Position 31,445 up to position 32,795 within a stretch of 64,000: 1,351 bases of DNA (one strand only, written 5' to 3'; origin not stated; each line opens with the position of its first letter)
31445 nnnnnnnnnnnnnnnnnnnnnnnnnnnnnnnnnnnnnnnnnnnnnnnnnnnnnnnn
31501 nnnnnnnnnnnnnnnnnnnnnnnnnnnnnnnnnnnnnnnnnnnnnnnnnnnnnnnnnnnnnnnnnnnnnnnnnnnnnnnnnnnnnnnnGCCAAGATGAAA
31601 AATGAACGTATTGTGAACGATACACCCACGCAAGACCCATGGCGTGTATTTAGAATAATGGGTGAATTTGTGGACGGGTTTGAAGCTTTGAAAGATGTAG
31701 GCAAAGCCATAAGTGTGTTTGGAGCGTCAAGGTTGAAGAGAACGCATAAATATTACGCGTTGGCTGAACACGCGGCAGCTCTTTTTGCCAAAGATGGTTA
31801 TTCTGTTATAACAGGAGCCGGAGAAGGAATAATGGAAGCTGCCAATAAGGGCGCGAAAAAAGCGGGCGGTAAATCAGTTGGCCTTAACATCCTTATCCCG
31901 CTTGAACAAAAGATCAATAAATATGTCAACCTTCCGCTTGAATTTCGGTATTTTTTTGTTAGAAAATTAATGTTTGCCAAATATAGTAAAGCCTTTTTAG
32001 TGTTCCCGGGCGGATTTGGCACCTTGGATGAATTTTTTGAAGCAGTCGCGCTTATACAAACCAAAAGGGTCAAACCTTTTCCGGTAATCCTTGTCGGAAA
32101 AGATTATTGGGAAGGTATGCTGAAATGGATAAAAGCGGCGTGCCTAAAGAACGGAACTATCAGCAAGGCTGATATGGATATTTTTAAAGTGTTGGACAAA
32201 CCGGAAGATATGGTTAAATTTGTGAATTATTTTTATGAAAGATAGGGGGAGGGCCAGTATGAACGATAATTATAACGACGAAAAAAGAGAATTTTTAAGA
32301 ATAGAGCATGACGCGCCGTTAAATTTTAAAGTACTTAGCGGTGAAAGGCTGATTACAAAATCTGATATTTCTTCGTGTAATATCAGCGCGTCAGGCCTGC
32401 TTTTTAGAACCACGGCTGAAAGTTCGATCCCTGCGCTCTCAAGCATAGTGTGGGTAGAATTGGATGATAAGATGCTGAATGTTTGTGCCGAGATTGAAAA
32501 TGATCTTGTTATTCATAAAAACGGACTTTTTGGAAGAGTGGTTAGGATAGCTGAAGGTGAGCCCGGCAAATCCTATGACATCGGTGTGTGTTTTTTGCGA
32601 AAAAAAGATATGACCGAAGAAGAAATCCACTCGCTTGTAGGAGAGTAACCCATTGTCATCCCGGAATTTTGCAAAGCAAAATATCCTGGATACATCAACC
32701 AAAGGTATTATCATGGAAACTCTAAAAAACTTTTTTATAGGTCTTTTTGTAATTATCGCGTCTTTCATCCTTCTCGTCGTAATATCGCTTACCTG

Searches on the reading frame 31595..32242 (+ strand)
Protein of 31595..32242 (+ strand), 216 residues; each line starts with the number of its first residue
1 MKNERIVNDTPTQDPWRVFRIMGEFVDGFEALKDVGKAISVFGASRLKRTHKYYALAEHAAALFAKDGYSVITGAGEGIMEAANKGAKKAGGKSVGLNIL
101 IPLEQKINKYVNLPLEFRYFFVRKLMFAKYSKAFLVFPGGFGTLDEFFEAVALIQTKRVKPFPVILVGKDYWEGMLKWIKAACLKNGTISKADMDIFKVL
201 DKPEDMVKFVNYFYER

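Call 18: search_protein_families(library=pfam, proteins=[window:31595-32242:+], max_evalue=0.001)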
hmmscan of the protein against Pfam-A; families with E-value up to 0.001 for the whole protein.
window:31595-32242:+ (216 aa): 2 families
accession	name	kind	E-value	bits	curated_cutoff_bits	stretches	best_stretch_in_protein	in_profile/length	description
PF03641.19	Lysine_decarbox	-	1.2e-34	119.8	27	1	80-208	1-129/131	Possible lysine decarboxylase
PF18306.6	LDcluster4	-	1.5e-16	60.8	26.3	1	38-159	3-120/151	SLOG cluster4 family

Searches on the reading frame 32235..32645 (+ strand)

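Call 18: search_protein_families(library=pfam, proteins=[window:32235-32645:+], max_evalue=0.001)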
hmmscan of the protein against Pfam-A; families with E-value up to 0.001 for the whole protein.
window:32235-32645:+ (137 aa): 1 family
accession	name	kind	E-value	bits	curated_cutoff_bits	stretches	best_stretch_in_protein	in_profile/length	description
PF07238.19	PilZ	-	0.00032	21.4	22.5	1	16-134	1-99/102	PilZ domain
